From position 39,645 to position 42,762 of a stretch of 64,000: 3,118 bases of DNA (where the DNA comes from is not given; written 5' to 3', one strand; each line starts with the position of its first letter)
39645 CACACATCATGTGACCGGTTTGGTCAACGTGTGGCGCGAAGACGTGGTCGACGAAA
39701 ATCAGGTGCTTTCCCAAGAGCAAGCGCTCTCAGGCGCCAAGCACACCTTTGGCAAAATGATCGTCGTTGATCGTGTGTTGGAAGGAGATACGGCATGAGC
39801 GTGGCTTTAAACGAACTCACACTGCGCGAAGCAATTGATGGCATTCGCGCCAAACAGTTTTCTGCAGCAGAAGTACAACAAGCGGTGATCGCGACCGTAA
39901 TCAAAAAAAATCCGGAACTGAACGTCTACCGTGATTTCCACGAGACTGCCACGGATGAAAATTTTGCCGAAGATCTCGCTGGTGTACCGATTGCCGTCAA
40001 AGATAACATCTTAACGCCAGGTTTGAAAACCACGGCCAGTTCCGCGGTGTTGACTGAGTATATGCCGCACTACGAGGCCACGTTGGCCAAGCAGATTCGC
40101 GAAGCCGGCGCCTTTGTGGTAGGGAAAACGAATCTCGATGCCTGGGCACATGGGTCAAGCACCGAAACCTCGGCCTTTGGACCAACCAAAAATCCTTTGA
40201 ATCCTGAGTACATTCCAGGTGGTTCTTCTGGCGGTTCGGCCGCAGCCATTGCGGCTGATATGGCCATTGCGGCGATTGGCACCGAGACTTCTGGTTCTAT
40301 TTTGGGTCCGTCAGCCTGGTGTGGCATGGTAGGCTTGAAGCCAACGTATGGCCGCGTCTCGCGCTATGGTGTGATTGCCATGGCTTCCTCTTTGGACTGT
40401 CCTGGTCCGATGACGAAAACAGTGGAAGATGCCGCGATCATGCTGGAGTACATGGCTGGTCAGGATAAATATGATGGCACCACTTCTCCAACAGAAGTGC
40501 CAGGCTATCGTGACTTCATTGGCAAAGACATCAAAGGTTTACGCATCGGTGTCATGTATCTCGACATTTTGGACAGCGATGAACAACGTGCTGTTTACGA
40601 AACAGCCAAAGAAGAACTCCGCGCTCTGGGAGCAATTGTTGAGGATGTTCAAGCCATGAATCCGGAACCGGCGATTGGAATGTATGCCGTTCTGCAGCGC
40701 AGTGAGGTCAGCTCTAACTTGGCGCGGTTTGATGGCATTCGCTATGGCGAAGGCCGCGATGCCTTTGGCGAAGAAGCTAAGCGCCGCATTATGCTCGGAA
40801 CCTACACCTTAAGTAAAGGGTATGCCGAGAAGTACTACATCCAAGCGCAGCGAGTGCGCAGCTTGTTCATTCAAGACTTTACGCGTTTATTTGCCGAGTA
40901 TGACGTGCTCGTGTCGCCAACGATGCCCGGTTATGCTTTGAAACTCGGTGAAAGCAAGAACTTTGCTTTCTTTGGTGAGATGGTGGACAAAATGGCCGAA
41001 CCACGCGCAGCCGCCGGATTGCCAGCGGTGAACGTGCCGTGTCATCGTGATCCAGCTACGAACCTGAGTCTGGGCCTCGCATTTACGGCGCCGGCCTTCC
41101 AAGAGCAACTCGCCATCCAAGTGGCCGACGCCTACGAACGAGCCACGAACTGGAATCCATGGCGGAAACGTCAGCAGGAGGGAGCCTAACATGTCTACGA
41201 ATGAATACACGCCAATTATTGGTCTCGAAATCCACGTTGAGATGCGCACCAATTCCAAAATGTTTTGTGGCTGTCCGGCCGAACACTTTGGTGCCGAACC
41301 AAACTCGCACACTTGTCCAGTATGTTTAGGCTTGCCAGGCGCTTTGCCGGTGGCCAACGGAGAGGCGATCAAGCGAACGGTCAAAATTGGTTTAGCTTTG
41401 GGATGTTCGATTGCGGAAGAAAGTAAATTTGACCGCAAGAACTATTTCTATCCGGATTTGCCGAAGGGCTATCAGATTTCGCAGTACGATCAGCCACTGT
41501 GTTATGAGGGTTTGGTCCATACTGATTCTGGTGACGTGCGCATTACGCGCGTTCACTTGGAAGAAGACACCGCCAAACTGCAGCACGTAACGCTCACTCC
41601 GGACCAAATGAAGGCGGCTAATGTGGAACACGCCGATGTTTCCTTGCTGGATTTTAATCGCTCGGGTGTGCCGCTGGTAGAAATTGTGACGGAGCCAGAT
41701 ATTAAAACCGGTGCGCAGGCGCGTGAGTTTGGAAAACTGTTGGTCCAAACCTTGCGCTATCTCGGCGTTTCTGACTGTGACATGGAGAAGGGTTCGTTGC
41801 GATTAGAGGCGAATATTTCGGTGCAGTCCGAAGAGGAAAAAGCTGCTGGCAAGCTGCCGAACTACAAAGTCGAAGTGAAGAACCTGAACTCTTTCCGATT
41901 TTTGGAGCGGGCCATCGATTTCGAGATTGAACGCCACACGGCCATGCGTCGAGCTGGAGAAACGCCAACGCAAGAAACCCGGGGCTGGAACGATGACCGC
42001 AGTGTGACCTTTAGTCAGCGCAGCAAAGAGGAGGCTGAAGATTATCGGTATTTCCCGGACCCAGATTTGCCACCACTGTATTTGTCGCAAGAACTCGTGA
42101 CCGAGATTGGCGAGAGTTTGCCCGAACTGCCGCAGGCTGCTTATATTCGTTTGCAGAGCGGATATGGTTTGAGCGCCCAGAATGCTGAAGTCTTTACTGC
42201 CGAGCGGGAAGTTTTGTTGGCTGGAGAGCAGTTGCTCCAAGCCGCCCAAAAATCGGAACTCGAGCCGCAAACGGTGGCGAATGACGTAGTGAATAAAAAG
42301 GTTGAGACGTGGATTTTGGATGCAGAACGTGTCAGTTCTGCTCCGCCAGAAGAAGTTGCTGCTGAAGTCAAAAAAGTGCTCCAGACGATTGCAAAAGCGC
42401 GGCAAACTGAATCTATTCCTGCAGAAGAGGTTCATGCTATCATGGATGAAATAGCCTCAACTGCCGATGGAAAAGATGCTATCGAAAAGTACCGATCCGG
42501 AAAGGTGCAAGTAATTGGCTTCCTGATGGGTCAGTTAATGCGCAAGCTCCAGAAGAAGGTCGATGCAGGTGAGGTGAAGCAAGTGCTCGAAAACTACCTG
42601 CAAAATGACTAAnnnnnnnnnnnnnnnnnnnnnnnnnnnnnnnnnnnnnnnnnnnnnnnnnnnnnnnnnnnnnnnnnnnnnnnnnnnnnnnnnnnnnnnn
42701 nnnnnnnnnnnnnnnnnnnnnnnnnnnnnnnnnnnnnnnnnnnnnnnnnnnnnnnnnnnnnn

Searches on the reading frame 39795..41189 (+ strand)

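Call 58: search_protein_families(library=pfam, proteins=[window:39795-41189:+], max_evalue=0.0001)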
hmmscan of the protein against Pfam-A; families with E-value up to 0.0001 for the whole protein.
window:39795-41189:+ (464 aa): 1 family
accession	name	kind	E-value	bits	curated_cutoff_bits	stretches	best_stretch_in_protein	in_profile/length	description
PF01425.27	Amidase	-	8.8e-112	374.8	27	1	56-439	42-443/445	Amidase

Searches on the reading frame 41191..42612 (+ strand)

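Call 58: search_protein_families(library=pfam, proteins=[window:41191-42612:+], max_evalue=0.0001)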
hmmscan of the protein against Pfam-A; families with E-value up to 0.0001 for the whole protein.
window:41191-42612:+ (473 aa): 2 families
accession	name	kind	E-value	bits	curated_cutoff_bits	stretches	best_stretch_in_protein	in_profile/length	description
PF02934.20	GatB_N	-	6.6e-109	363.8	23.4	1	9-303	2-276/277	GatB/GatE catalytic domain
PF02637.23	GatB_Yqey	-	1.6e-11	44.7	27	1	388-470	68-148/148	GatB domain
